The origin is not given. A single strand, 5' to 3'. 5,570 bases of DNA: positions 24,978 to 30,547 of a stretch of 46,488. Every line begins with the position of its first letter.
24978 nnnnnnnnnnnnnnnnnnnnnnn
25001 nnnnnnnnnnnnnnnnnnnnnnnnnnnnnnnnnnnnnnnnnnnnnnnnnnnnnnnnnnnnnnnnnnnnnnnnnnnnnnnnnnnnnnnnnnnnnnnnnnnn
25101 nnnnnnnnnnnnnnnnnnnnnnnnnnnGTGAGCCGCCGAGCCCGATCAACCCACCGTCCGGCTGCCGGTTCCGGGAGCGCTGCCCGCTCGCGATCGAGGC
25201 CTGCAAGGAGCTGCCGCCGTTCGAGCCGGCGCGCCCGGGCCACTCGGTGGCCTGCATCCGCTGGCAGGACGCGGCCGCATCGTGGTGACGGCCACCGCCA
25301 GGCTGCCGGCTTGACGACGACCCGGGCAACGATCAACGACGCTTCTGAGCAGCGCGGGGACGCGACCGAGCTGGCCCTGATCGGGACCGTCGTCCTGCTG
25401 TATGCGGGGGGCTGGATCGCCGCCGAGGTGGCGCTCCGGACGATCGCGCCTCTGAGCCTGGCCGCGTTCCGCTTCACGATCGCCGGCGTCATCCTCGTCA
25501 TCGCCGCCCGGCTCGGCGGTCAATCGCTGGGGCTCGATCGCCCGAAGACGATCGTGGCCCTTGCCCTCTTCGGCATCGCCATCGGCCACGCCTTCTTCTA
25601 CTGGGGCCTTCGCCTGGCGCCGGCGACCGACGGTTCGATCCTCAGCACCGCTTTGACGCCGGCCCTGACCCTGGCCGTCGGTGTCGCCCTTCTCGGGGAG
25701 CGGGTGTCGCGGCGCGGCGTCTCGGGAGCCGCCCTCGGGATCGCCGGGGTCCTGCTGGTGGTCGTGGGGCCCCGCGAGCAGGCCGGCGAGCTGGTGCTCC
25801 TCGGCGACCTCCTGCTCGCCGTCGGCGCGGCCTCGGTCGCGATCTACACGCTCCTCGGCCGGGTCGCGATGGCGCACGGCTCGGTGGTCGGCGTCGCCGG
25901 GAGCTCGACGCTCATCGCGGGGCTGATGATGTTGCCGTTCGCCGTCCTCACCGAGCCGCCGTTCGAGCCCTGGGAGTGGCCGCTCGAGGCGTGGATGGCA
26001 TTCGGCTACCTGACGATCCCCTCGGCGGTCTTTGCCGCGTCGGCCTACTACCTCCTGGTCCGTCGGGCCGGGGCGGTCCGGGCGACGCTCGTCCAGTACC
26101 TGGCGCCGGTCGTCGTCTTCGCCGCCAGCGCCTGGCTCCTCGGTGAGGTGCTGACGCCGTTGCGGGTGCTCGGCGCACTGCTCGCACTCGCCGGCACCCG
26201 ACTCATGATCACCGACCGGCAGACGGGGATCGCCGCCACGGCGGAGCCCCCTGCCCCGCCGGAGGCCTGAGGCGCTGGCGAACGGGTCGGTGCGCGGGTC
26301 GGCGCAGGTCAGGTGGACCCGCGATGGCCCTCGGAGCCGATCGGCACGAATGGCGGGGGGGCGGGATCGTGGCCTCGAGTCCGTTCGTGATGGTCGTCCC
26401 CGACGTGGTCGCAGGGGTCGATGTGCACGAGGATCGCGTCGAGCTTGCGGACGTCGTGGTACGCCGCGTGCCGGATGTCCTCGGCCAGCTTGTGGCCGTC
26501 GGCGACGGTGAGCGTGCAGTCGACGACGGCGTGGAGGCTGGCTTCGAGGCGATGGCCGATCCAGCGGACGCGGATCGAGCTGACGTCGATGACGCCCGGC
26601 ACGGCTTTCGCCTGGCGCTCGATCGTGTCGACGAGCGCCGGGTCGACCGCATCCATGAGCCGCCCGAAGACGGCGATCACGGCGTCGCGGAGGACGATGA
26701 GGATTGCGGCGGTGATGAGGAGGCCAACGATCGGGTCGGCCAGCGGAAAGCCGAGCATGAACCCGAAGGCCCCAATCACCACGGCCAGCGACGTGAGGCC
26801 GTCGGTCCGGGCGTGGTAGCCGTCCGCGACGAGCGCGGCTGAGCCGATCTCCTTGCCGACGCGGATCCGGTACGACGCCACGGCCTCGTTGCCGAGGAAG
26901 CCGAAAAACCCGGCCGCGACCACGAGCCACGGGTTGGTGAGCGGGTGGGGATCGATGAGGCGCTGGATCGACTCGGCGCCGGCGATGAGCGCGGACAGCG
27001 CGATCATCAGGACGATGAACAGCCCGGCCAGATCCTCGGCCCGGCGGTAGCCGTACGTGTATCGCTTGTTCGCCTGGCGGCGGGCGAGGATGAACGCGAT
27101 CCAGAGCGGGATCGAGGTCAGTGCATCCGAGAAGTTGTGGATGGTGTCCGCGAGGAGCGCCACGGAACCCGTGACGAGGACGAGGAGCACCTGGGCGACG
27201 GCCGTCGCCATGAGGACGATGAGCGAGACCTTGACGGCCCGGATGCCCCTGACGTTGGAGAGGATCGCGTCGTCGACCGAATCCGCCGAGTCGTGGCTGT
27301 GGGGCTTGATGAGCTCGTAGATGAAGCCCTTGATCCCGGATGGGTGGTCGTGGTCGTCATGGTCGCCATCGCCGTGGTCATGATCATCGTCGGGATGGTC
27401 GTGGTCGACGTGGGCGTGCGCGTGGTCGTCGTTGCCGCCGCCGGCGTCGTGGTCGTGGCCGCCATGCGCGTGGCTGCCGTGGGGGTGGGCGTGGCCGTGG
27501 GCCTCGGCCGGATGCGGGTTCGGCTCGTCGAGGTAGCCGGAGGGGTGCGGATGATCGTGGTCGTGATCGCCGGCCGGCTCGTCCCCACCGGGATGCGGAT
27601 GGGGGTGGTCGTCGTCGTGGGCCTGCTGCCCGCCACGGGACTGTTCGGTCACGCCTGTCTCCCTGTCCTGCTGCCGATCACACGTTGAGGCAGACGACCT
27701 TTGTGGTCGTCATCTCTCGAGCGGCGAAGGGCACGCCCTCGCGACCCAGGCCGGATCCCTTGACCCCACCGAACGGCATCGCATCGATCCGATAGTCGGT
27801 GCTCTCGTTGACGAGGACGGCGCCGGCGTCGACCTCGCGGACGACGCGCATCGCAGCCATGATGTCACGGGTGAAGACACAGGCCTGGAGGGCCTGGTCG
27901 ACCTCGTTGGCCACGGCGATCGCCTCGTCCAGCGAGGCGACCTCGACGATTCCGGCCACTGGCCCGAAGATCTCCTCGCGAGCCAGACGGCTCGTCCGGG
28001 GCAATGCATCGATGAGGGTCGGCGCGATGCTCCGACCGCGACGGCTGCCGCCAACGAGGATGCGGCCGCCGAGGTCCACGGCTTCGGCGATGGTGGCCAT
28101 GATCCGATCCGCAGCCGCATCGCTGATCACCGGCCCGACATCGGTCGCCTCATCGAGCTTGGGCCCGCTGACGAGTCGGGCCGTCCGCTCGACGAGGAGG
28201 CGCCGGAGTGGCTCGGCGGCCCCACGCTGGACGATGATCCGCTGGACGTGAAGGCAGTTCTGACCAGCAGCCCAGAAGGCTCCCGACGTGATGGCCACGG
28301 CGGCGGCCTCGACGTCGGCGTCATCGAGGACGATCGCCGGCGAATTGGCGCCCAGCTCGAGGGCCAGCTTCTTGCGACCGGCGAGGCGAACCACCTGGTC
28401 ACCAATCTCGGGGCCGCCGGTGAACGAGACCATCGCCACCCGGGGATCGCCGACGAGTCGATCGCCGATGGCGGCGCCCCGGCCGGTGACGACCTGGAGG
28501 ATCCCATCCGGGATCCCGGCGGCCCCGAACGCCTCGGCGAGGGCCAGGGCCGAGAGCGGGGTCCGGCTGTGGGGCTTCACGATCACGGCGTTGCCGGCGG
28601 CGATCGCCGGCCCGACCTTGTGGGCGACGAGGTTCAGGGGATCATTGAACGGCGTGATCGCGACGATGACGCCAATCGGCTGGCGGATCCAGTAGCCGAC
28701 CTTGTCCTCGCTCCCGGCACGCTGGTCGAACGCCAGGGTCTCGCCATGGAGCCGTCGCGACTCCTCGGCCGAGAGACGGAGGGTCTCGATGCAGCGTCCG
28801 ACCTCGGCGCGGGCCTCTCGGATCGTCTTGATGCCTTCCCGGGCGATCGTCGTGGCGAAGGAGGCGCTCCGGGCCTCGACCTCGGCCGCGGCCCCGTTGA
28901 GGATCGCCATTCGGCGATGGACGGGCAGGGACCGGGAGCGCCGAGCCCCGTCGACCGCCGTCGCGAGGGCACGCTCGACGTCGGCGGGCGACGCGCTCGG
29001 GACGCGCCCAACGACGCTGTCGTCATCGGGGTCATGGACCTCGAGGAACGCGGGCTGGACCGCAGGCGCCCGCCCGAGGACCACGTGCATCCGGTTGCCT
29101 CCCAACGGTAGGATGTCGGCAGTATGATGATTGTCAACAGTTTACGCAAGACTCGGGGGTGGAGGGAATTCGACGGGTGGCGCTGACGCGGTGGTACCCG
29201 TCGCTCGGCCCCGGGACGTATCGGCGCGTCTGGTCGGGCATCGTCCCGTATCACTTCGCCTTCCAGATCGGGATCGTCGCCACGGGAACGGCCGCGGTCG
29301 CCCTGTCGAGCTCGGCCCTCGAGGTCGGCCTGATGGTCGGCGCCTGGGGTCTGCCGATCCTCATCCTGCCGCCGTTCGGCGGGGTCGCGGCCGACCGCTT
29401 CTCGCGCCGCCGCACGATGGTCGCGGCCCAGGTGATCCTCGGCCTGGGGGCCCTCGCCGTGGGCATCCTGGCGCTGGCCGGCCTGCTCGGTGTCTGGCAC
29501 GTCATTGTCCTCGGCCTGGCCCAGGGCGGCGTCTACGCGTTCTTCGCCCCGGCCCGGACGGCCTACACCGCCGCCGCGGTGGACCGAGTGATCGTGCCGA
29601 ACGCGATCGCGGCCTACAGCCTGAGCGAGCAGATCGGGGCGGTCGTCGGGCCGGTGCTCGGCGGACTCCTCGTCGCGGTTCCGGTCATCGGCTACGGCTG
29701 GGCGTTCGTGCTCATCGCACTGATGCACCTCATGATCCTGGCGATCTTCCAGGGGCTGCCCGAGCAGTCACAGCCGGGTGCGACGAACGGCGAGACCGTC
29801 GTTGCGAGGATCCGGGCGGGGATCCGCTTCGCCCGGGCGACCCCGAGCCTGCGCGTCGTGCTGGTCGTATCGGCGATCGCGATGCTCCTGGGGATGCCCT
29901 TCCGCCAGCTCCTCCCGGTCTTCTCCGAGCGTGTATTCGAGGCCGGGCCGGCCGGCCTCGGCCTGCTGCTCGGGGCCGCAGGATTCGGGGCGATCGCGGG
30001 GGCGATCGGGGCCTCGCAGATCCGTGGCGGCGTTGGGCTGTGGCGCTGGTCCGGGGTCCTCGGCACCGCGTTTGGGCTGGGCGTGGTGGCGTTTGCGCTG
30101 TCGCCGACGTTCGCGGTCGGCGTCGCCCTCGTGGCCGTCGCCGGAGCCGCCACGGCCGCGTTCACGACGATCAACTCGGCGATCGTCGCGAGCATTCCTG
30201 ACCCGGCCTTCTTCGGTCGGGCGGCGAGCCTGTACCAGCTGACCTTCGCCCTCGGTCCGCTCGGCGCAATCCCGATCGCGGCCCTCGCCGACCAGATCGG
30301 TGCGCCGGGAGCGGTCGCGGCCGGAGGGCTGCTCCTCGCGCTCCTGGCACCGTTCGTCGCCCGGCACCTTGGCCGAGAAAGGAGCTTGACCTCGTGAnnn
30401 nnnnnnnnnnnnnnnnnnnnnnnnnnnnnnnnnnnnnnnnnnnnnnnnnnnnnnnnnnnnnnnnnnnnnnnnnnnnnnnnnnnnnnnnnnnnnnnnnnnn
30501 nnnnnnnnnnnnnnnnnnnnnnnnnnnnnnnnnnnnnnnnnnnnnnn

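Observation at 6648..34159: One 10-12-bp element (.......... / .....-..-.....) marks about nine sites, nearly all at promoters, across 28 kb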

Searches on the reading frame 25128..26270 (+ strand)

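Call 7: search_protein_families(library=pfam, proteins=[window:25128-26270:+])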
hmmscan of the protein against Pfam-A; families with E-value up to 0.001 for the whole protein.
window:25128-26270:+ (380 aa): 1 family
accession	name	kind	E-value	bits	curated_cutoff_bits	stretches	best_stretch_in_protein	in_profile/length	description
PF00892.27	EamA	-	5.6e-40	137.2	28.2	2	225-361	2-134/135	EamA-like transporter family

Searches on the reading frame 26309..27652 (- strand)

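Call 7: search_protein_families(library=pfam, proteins=[window:26309-27652:-])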
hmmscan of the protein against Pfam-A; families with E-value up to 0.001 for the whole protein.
window:26309-27652:- (447 aa): 2 families
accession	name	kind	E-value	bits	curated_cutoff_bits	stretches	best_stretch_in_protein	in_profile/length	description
PF01545.26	Cation_efflux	-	7.2e-42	143.8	26.6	1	141-328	2-193/198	Cation efflux family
PF16916.11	ZT_dimer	-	4.4e-14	52.7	26.7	1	338-414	3-78/78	Dimerisation domain of Zinc Transporter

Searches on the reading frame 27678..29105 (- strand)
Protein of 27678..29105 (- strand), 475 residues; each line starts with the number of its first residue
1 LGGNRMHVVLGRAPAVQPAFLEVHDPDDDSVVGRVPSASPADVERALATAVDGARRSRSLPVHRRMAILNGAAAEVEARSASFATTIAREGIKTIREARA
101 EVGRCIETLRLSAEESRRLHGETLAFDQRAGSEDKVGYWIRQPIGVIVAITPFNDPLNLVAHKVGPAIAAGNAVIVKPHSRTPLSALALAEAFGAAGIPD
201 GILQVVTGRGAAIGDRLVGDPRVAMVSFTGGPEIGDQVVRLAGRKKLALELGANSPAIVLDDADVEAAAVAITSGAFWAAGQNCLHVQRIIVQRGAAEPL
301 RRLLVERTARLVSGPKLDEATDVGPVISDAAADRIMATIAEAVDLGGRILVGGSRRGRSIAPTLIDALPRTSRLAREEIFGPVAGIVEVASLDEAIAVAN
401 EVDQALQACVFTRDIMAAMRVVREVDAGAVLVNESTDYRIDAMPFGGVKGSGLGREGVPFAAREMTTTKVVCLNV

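Call 7: search_protein_families(library=pfam, proteins=[window:27678-29105:-])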
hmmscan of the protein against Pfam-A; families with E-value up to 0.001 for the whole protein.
window:27678-29105:- (475 aa): 1 family
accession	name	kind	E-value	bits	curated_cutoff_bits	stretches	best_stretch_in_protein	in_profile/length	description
PF00171.27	Aldedh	-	3.3e-144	481.3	23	1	21-471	9-461/461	Aldehyde dehydrogenase family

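Call 21: search_protein_families(library=ncbifam, proteins=[window:27678-29105:-], max_evalue=0.00001)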
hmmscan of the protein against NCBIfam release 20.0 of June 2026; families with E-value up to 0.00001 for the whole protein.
window:27678-29105:- (475 aa): 45 families (the best 25 are shown)
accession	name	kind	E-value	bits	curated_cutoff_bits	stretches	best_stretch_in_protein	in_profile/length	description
NF040648.1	lactal_redase_Meth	equivalog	3.4e-139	464.8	650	1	21-474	13-463/463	lactaldehyde dehydrogenase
TIGR03250.1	PhnAcAld_DH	equivalog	5.9e-114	381.3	635.65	1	18-473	16-470/472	phosphonoacetaldehyde dehydrogenase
NF047626.1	SulfactDhSafD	equivalog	2e-107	360.1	700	1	22-472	4-453/454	sulfoacetaldehyde dehydrogenase SafD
NF040869.1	G3PDH_Arch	equivalog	2.7e-102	343.1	780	1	19-474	33-492/502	NADP-dependent glyceraldehyde-3-phosphate dehydrogenase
NF010000.0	PRK13473.1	subfamily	8.3e-96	321.5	615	1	11-472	9-471/475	aminobutyraldehyde dehydrogenase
TIGR01780.1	SSADH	subfamily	1.8e-94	317.2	646.35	1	23-466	1-445/448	succinate-semialdehyde dehydrogenase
NF042993.1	AlphKGSA_gudD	equivalog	1.2e-90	304.6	770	1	27-471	28-478/481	alpha-ketoglutaric semialdehyde dehydrogenase GucD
NF009725.0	PRK13252.1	equivalog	2.4e-90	303.3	593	1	18-473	21-479/488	betaine-aldehyde dehydrogenase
TIGR01804.1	BADH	equivalog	2.8e-90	303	668.6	1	21-465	15-463/467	betaine-aldehyde dehydrogenase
NF052305.1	DioxValDhHalo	equivalog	7.6e-88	295.5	750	1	21-451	22-457/483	2,5-dioxovalerate dehydrogenase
TIGR02299.1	HpaE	equivalog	6.2e-87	292.2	638.35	1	17-474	14-477/488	5-carboxymethyl-2-hydroxymuconate semialdehyde dehydrogenase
NF006916.0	PRK09407.1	equivalog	5.3e-83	279.4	521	1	19-456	34-475/526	succinic semialdehyde dehydrogenase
NF007497.0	PRK10090.1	equivalog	9.8e-83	278.5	500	1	18-474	21-478/480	aldehyde dehydrogenase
NF008415.0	PRK11241.1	equivalog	1.2e-82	278.1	828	1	20-474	27-481/482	NADP-dependent succinate-semialdehyde dehydrogenase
TIGR03216.1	OH_muco_semi_DH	equivalog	4.5e-82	276.2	693.25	1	22-474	17-480/481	2-hydroxymuconic semialdehyde dehydrogenase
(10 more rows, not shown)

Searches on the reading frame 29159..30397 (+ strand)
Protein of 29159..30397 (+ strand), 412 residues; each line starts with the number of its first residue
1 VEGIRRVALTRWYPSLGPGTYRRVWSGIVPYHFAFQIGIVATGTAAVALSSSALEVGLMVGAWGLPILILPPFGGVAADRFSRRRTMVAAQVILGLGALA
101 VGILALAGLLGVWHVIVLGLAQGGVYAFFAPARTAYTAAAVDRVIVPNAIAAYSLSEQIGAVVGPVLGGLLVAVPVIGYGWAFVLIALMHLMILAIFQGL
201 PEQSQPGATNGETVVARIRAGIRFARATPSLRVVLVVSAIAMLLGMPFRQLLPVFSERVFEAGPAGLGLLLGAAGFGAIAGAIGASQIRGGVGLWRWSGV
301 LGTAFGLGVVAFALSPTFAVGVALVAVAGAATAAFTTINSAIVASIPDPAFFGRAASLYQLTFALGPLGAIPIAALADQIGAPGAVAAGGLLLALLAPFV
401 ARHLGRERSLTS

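Call 7: search_protein_families(library=pfam, proteins=[window:29159-30397:+])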
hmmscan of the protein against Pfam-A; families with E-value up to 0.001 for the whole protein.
window:29159-30397:+ (412 aa): 2 families
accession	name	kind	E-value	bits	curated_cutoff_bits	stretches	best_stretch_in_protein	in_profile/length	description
PF05977.19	MFS_3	-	5.4e-40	137.7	27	1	19-396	10-386/524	Transmembrane secretion effector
PF07690.21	MFS_1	-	1.8e-26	93.3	33.4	1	31-285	8-258/347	Major Facilitator Superfamily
